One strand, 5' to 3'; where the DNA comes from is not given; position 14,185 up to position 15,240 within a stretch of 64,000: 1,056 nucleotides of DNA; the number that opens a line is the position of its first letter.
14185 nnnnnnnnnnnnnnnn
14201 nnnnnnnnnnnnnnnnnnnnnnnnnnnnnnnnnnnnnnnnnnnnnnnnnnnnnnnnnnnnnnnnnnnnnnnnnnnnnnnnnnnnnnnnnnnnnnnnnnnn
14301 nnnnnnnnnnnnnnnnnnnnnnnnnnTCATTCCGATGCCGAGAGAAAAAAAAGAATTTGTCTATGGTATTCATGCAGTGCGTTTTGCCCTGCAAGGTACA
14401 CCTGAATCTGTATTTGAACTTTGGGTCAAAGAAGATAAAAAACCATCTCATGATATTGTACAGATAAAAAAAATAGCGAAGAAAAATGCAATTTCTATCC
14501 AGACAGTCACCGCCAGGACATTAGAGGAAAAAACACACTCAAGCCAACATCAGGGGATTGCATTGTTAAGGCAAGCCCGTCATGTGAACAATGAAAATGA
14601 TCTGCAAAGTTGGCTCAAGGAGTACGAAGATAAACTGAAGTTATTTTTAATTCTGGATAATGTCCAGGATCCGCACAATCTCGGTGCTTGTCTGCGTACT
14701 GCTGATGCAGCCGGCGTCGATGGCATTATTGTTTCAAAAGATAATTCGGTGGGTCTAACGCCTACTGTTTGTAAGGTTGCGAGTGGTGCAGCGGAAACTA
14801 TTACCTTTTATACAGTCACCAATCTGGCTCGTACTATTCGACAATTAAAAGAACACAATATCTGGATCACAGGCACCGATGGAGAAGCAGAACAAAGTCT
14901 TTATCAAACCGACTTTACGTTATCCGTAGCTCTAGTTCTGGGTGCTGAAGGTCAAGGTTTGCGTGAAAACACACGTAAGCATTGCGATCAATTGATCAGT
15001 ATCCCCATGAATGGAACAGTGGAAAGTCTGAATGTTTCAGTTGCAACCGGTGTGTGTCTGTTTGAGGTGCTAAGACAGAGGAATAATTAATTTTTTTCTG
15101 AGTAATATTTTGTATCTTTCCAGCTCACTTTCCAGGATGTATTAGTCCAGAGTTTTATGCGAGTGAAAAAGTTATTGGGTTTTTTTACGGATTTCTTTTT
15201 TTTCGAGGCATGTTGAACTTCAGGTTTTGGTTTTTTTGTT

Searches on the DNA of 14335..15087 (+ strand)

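Call 78: search_with_rna_model(model_id=R1, sources=[L170, L171], max_evalue=10, show_alignments=4)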
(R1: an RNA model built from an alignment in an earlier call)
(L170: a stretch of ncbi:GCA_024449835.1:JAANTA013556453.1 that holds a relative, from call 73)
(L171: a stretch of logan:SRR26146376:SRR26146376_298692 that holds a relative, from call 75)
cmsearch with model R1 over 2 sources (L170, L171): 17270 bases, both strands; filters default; matches with E-value up to 10: 2.
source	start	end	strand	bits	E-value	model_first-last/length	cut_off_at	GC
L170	3569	3622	-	57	2.1e-12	1-54/54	no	0.63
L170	3681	3729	-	17.9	0.0048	1-54/54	no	0.67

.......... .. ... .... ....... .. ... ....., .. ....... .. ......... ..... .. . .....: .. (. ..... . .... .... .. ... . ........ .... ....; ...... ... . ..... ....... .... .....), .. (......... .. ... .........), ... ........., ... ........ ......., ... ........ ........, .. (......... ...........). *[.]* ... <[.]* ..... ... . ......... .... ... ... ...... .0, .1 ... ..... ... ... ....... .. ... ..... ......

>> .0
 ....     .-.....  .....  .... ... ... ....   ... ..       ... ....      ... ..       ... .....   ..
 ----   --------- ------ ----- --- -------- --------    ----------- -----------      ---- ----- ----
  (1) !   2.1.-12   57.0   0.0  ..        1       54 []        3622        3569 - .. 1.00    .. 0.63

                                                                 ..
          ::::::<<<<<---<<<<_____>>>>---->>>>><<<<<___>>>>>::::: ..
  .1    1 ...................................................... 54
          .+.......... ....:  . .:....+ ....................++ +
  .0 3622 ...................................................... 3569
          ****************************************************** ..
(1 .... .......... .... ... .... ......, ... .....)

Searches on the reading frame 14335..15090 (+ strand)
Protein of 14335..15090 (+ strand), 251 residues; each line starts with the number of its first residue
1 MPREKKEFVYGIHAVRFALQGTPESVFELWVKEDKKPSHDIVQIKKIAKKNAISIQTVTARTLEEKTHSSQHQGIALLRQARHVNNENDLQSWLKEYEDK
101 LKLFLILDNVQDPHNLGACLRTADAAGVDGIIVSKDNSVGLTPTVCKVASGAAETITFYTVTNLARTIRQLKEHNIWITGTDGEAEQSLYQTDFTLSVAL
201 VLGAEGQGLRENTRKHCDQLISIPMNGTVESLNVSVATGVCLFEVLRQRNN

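Call 12: search_protein_families(library=ncbifam, proteins=[window:14335-15090:+])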
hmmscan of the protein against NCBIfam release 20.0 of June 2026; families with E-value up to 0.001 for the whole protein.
window:14335-15090:+ (251 aa): 11 families
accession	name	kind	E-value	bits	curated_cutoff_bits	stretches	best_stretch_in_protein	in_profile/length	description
NF008386.0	PRK11181.1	equivalog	4e-92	307.9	366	1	6-250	2-243/244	23S rRNA (guanosine(2251)-2'-O)-methyltransferase RlmB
TIGR00186.1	rRNA_methyl_3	equivalog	3.3e-78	262.5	160.15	1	6-249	2-240/240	23S rRNA (guanosine(2251)-2'-O)-methyltransferase RlmB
NF008117.0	PRK10864.1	equivalog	1.2e-33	116.8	267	1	5-250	105-343/344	tRNA/rRNA methyltransferase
NF008295.0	PRK11081.1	equivalog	8e-25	87.7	227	1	101-251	18-167/230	tRNA (guanosine(18)-2'-O)-methyltransferase TrmH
NF000477.1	NshR_TsnR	equivalog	1.7e-12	47.3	425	1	104-246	118-261/266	NshR/TsnR family 23S rRNA methyltransferase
TIGR00050.1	rRNA_methyl_1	subfamily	4.4e-10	39.8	167.15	1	106-248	8-156/233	TrmJ/YjtD family RNA methyltransferase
TIGR00185.1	tRNA_yibK_trmL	equivalog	9.3e-10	38.6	190.6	1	162-250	61-149/154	tRNA (uridine(34)/cytosine(34)/5-carboxymethylaminomethyluridine(34)-2'-O)-methyltransferase TrmL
NF000035.1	nosihep_NshR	exception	3.3e-08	33.4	500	1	105-245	119-260/274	NshR family nosiheptide/thiostrepton resistance 23S rRNA methyltransferase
NF007752.0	PRK10433.1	equivalog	1.5e-07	31.1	212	1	102-244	2-154/228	tRNA/rRNA methyltransferase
NF041077.1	tRNAmeth_TrmJ_Sulfolob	equivalog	3.7e-06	26.7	350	1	197-250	103-156/229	tRNA (cytidine-2'-O-)-methyltransferase TrmJ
NF011694.0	PRK15114.1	equivalog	0.00047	19.8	280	1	196-245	107-156/246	tRNA (cytosine(32)/uridine(32)-2'-O)-methyltransferase TrmJ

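Call 72: find_homologous_proteins(query=window:14335-15087:+, max_evalue=1e-60)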
Query window:14335-15087:+ (251 aa): 4572 proteins with E <= 1e-60 among 8000 candidates; the best 120 are listed.
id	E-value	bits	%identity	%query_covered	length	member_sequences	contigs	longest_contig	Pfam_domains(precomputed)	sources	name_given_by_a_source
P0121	3.4e-162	555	100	100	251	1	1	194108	PF08032.18,PF00588.25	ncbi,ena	-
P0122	1.6e-128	445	81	99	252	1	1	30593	PF08032.18,PF00588.25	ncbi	-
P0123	2.3e-111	389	70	99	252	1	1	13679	PF08032.18,PF00588.25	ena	-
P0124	3.2e-107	375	67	99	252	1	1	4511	PF08032.18,PF00588.25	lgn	-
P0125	1.5e-98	347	62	99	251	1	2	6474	PF08032.18,PF00588.25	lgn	-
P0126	1.5e-96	341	61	100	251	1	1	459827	PF08032.18,PF00588.25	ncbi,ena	-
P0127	9.4e-95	335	61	98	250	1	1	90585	PF08032.18,PF00588.25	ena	-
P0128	4.6e-88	313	60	98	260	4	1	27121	PF08032.18,PF00588.25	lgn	-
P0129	3.2e-87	310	60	100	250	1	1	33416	PF08032.18,PF00588.25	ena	-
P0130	1.9e-85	304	57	100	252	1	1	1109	PF08032.18,PF00588.25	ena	-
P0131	3.8e-82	293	53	100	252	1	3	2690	PF08032.18,PF00588.25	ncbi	-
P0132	4.9e-82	293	54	99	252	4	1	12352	PF08032.18,PF00588.25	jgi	-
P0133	5.2e-81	290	56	100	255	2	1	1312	PF08032.18,PF00588.25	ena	-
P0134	7.1e-81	289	53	98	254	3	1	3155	PF08032.18,PF00588.25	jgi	-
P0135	4.0e-80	287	55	99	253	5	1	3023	PF08032.18,PF00588.25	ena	-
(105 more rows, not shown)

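Call 73: find_encoding_contigs(protein=P0122, flank=6000, max_places=2)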
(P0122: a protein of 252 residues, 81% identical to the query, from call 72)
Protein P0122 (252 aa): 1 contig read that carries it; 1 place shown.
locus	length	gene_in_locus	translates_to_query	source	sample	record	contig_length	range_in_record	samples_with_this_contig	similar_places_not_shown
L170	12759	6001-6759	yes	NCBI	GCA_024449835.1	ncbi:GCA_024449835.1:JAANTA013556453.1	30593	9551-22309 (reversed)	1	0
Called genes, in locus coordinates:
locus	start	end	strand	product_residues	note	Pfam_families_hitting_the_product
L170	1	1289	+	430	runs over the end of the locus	PF00709:Adenylsucc_synt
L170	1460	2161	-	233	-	PF07589:PEP_exosort_dom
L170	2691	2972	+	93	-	PF05015:HigB-like_toxin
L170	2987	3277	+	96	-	PF01381:HTH_3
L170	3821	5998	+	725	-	PF08461:WHD_RNase_R, PF08206:OB_RNB, PF17876:CSD2, PF00773:RNB, PF00575:S1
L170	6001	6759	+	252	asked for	PF08032:SpoU_sub_bind, PF00588:SpoU_methylase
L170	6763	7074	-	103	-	PF04191:PEMT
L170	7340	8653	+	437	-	PF00202:Aminotran_3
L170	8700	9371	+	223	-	PF01250:Ribosomal_S6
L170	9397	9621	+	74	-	PF01084:Ribosomal_S18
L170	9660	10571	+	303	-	PF09991:DUF2232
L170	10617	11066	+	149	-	PF01281:Ribosomal_L9_N, PF03948:Ribosomal_L9_C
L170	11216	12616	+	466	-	PF00772:DnaB, PF03796:DnaB_C, PF06745:ATPase (weak), PF13481:AAA_25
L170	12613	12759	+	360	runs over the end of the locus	PF01168:Ala_racemase_N, PF00842:Ala_racemase_C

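Call 74: find_encoding_contigs(protein=P0123, flank=6000, max_places=2)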
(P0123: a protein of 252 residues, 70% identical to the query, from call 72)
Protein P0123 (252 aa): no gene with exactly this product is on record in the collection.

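Call 75: find_encoding_contigs(protein=P0124, flank=6000, max_places=2)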
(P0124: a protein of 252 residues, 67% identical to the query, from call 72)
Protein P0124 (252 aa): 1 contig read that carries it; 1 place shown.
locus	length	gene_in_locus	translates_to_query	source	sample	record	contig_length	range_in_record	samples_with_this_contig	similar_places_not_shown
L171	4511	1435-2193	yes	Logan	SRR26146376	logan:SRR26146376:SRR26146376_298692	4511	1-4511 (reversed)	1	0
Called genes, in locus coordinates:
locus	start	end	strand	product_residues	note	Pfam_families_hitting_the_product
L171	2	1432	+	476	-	?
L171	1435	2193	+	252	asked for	PF08032:SpoU_sub_bind, PF00588:SpoU_methylase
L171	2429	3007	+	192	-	-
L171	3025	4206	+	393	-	PF01435:Peptidase_M48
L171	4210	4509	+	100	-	?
